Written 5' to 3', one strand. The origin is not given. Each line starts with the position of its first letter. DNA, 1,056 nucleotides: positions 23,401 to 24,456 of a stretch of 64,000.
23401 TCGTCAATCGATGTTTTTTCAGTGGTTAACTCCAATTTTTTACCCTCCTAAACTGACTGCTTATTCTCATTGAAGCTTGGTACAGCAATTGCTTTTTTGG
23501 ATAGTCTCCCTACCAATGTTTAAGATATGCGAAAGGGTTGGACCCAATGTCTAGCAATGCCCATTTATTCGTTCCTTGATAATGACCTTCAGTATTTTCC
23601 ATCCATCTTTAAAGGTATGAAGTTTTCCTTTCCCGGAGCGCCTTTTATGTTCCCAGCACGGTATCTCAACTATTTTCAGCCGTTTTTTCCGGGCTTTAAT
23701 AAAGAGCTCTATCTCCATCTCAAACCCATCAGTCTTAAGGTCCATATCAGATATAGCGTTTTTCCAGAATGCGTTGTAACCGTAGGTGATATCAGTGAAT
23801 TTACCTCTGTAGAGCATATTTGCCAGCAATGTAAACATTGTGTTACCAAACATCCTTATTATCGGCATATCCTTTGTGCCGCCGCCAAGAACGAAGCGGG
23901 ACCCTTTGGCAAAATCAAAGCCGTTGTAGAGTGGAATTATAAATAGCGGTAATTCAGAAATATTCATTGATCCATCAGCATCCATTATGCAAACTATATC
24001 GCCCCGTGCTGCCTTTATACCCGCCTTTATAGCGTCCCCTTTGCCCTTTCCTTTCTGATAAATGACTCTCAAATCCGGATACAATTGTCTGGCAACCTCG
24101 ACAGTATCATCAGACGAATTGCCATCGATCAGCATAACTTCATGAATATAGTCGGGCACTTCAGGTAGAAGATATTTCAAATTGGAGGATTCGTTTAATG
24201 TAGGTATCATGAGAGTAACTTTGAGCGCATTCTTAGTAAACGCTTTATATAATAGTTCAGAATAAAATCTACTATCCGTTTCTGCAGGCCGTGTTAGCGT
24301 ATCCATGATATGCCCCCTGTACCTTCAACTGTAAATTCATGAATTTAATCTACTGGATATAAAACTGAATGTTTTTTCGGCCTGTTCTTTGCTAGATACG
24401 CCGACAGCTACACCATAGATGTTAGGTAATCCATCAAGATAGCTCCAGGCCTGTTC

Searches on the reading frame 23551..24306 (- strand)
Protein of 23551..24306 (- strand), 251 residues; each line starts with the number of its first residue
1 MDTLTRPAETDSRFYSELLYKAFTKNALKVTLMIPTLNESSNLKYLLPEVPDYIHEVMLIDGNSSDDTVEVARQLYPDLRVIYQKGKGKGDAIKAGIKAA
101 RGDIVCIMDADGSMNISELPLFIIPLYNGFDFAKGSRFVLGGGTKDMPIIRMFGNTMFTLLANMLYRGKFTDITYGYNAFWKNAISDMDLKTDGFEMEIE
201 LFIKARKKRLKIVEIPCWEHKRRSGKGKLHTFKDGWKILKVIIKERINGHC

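Call 12: search_protein_families(library=pfam, proteins=[window:23551-24306:-], max_evalue=0.001)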
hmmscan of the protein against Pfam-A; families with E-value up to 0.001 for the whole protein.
window:23551-24306:- (251 aa): 2 families
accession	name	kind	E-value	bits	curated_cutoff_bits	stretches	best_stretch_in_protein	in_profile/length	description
PF00535.33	Glycos_transf_2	-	2e-21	77.1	23.3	1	32-185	2-164/168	Glycosyl transferase family 2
PF13641.12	Glyco_tranf_2_3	-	5.2e-06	27.1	27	1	30-111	3-96/230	Glycosyltransferase like family 2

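Call 65: search_protein_families(library=ncbifam, proteins=[window:23551-24306:-], max_evalue=0.00001)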
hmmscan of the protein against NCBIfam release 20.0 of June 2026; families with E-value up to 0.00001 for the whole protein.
window:23551-24306:- (251 aa): 13 families
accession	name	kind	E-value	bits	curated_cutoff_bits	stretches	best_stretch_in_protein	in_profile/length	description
TIGR04182.1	glyco_TIGR04182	equivalog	1.3e-40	139.6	325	1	29-244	1-216/293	S-layer glycoprotein N-glycosyltransferase AglJ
NF041391.1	DPhHxTase_Halo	equivalog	1.8e-25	89.2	375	1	50-244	20-207/213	dolichyl-phosphate hexose transferase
TIGR04283.1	glyco_like_mftF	equivalog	1.1e-12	48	182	1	31-114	2-85/221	TIGR04283 family arsenosugar biosynthesis glycosyltransferase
NF058614.1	PPMAGASynPpgS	equivalog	2.7e-11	43.3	370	1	30-216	2-193/226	polyprenyl-phospho-N-acetylgalactosaminyl synthase PpgS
TIGR03937.1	PgaC_IcaA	equivalog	6e-10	38.6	422.3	1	24-115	41-139/407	poly-beta-1,6-N-acetyl-D-glucosamine synthase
NF010496.0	PRK13915.1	equivalog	6.6e-10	38.6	262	1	24-112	27-127/307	glucosyl-3-phosphoglycerate synthase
NF047588.1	GlcsyltransPgfSStrep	equivalog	1.2e-08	34.5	500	1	29-188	2-167/308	glycosyltransferase PgfS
NF041875.1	EPS_EpsD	equivalog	2.7e-07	30.3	370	1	32-113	3-91/325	exopolysaccharide biosynthesis glycosyltransferase EpsD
TIGR04195.1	S_glycosyl_SunS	equivalog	9.2e-07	28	350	1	25-88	54-117/421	SunS family peptide S-glycosyltransferase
NF007482.0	PRK10073.1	equivalog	1.7e-06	27.3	423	1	29-114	7-98/334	glycosyltransferase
NF007986.1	PRK10714.1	equivalog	4.8e-06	25.8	529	1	28-135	6-124/316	undecaprenyl-phosphate 4-deoxy-4-formamido-L-arabinose transferase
TIGR03965.1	mycofact_glyco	equivalog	6.3e-06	25.3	280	1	26-112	72-165/467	mycofactocin biosynthesis glycosyltransferase MftF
TIGR03111.1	glyc2_xrt_Gpos1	hypoth_equivalog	7.3e-06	25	363.95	0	22-116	43-146/439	TIGR03111 family XrtG-associated glycosyltransferase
